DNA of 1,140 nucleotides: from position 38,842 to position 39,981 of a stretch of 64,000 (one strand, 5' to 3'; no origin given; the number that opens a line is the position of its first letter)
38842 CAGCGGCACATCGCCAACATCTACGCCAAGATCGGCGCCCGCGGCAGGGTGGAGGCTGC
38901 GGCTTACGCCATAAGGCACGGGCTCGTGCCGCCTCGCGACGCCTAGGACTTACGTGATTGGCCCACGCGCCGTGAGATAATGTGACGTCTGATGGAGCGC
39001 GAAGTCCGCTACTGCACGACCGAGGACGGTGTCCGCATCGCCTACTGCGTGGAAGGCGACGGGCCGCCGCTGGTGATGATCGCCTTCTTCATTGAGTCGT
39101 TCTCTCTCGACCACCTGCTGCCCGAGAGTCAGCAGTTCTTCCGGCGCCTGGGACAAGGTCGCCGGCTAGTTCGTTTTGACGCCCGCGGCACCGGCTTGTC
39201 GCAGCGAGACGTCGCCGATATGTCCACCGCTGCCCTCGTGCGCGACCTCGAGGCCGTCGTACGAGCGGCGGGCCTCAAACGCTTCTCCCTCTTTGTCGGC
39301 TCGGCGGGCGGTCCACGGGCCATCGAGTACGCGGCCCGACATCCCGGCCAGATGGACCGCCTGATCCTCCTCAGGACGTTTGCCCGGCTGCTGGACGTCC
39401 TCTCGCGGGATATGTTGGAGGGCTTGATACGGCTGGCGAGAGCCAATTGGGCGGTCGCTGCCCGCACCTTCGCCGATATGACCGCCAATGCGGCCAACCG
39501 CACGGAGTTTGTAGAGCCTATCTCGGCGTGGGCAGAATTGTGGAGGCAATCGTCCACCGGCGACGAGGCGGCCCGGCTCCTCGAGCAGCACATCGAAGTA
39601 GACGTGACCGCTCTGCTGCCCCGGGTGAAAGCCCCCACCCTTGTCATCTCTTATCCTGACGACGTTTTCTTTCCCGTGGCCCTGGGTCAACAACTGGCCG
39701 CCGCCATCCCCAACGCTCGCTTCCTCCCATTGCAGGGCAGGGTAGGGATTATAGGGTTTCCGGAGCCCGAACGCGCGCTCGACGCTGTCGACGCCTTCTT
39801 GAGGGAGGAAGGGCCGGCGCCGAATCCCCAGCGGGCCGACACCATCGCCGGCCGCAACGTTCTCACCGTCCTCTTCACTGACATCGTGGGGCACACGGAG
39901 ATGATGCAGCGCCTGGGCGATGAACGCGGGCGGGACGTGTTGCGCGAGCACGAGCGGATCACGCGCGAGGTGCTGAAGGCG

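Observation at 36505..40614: Tandem paralogues with an unusual alpha/beta-hydrolase / class III cyclase / LuxR-HTH architecture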

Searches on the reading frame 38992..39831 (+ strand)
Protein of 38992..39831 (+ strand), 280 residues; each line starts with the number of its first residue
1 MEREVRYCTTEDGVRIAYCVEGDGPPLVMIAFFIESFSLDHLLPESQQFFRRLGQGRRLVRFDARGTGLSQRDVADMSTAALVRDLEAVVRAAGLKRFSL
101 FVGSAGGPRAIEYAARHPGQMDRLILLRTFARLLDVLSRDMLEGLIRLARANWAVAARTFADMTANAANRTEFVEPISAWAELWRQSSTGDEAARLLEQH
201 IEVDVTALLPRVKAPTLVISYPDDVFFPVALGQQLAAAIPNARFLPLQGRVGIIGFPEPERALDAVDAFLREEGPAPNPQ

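Call 67: search_solved_structures(query=window:38992-39831:+, show_alignments=4, max_evalue=0.000001)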
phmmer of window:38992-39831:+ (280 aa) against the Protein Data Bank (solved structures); distinct sequences matched with E-value up to 0.000001: 18.
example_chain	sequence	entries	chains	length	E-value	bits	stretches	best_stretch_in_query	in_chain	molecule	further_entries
8qzu_A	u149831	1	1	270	2.5e-10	43.3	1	14-269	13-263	Carboxylesterase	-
8v16_C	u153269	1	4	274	1.1e-09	41.2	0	12-127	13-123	Esterase 1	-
6eb3_A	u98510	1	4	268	1.2e-09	41.1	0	12-127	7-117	Est1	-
3e3a_A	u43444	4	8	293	1.3e-09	41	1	14-263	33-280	POSSIBLE PEROXIDASE BPOC | putative Bromoperoxidase | protein Rv0554, putative Bromoperoxidase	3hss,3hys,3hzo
7ld8_A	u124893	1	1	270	1.6e-09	40.7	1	14-263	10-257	Putative non-heme bromoperoxidase BpoC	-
8ynv_A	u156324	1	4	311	7.4e-09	38.5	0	54-130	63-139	poly(3-hydroxybutyrate) depolymerase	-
3om8_A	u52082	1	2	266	1.9e-08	37.2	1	6-258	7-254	Probable hydrolase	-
8ynw_A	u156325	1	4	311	1.9e-08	37.2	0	54-130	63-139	Poly(3-hydroxybutyrate) depolymerase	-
1azw_A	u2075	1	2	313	2.5e-08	36.8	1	57-166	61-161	PROLINE IMINOPEPTIDASE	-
2xua_A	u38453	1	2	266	5.3e-08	35.7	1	51-249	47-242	3-OXOADIPATE ENOL-LACTONASE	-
4uhh_A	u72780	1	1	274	1e-07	34.8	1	5-272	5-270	ESTERASE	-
4uhc_A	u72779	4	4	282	1.1e-07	34.7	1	5-272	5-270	ESTERASE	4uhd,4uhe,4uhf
1zoi_A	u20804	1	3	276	1.3e-07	34.5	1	6-247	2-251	esterase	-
1a8q_A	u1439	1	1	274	1.9e-07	33.9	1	7-250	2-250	BROMOPEROXIDASE A1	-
3v48_A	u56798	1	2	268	2.3e-07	33.6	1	53-259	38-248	Putative aminoacrylate hydrolase RutD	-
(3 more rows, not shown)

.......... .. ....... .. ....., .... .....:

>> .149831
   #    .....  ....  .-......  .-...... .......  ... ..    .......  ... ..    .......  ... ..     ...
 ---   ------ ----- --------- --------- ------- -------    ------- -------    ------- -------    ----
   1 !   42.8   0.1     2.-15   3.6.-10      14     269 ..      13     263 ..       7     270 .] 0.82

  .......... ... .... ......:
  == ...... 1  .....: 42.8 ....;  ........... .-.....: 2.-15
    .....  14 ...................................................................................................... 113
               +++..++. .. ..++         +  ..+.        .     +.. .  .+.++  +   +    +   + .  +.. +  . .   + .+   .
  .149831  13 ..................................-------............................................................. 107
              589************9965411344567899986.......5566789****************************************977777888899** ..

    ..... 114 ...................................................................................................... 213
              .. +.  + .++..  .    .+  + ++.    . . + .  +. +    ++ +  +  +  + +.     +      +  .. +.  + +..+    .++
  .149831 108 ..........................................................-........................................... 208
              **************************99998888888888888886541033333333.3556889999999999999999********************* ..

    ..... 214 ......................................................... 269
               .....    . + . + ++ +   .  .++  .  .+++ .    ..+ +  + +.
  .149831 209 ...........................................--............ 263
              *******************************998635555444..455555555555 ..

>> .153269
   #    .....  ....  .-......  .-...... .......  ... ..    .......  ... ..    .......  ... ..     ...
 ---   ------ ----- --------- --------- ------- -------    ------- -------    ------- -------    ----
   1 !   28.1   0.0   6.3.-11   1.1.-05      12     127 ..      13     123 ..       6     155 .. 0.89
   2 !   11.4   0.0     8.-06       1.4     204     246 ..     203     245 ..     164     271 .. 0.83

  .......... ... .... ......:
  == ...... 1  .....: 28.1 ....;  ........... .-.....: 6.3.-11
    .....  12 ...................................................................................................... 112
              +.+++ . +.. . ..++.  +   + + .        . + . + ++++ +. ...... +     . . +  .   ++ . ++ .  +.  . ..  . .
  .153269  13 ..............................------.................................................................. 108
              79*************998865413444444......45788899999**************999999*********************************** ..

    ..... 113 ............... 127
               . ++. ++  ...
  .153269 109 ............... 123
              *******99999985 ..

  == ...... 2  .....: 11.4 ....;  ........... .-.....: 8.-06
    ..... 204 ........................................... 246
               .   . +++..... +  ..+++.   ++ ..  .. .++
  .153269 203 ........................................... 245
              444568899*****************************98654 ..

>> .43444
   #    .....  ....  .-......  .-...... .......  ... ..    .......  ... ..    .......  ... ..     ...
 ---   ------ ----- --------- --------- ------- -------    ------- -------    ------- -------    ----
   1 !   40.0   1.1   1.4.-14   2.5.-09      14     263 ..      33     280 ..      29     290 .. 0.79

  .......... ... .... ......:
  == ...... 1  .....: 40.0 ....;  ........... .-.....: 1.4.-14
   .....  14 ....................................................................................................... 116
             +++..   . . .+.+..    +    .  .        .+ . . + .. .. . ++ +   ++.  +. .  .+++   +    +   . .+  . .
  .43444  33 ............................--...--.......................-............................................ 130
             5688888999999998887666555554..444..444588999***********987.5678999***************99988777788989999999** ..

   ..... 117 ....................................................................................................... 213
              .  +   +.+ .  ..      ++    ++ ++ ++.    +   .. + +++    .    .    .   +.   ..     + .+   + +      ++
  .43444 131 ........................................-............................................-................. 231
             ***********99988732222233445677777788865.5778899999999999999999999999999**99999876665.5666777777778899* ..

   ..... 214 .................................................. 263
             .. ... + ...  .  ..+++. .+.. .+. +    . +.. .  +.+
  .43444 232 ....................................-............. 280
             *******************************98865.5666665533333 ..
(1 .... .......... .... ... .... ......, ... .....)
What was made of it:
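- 38992..39816 (+): P2 ABH (aa 1-275). Ser104 and Asp223 are kept at the nucleophile and acid positions, but the catalytic His is absent. Residue alignments to 8qzu, 8v16/6eb3 and 3e3a (call 67).
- Checked: In P2 the elbow is V-G-S-A-G. Its Ser104 aligns exactly with the nucleophile of solved hydrolases: residue 98 of the XhpG S98A mutant 8qzu, and the Ser of GVSMGG in Est1 (call 67).
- P2 keeps Ser104 and Asp223 (call 67).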
